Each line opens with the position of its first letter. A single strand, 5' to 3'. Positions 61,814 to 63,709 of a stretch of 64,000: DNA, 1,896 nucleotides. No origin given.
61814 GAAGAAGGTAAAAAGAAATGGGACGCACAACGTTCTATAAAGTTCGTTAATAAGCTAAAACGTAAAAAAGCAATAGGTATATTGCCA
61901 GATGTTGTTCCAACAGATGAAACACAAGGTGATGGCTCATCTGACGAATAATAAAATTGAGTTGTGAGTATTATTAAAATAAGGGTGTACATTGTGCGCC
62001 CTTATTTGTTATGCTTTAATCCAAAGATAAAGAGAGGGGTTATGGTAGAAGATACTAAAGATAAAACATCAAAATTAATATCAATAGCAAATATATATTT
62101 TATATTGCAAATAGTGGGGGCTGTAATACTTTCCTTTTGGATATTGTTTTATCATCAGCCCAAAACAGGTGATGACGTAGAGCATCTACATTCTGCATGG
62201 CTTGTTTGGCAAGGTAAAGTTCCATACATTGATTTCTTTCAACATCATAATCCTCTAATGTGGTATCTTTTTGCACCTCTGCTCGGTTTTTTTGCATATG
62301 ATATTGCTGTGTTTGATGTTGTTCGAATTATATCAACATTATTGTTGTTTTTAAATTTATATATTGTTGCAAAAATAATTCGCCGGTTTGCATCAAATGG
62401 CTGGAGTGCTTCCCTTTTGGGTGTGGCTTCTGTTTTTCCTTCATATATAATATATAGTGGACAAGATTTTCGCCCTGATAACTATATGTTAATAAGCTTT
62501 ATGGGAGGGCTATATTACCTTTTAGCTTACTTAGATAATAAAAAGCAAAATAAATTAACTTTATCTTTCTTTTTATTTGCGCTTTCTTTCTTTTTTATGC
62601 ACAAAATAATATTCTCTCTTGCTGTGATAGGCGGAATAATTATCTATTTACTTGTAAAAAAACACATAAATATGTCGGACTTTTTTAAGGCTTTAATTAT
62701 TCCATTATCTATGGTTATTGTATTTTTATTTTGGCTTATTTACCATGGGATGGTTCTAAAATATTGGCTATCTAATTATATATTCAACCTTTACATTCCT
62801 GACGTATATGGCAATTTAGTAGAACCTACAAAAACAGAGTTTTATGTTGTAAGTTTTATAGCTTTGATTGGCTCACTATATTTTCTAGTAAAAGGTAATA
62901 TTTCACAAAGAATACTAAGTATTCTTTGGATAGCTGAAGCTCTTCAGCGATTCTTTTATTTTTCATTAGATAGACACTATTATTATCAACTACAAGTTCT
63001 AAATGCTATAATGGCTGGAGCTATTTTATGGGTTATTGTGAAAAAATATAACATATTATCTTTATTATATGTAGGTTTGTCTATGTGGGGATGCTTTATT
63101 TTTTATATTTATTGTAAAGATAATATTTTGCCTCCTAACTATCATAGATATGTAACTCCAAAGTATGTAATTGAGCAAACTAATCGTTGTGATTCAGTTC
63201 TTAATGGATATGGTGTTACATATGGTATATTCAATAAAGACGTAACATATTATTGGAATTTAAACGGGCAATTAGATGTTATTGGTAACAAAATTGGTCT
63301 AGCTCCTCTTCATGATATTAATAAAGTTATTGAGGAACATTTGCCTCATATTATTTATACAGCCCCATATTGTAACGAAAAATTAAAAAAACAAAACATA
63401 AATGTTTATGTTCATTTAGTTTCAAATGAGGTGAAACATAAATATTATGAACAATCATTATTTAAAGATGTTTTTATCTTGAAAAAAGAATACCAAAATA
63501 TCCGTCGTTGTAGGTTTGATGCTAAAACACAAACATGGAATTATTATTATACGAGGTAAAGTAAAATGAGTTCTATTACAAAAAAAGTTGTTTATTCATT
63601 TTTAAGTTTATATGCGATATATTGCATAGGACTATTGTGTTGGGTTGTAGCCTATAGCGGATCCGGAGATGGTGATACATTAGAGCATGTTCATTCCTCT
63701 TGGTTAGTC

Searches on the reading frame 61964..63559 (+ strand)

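Call 3: search_protein_families(library=pfam, proteins=[window:61964-63559:+], max_evalue=1)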
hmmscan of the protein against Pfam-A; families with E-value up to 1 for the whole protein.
window:61964-63559:+ (531 aa): 0 families

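Call 4: search_protein_families(library=ncbifam, proteins=[window:61964-63559:+], max_evalue=1)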
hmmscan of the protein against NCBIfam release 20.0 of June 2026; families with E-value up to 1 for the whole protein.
window:61964-63559:+ (531 aa): 1 family
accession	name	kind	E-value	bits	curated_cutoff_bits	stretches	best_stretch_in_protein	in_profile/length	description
NF047440.1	LA3751_2_3_fam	subfamily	4.3e-06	25.8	200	1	102-262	88-241/460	LA_3751/LA_3752 family putative glycosyltransferase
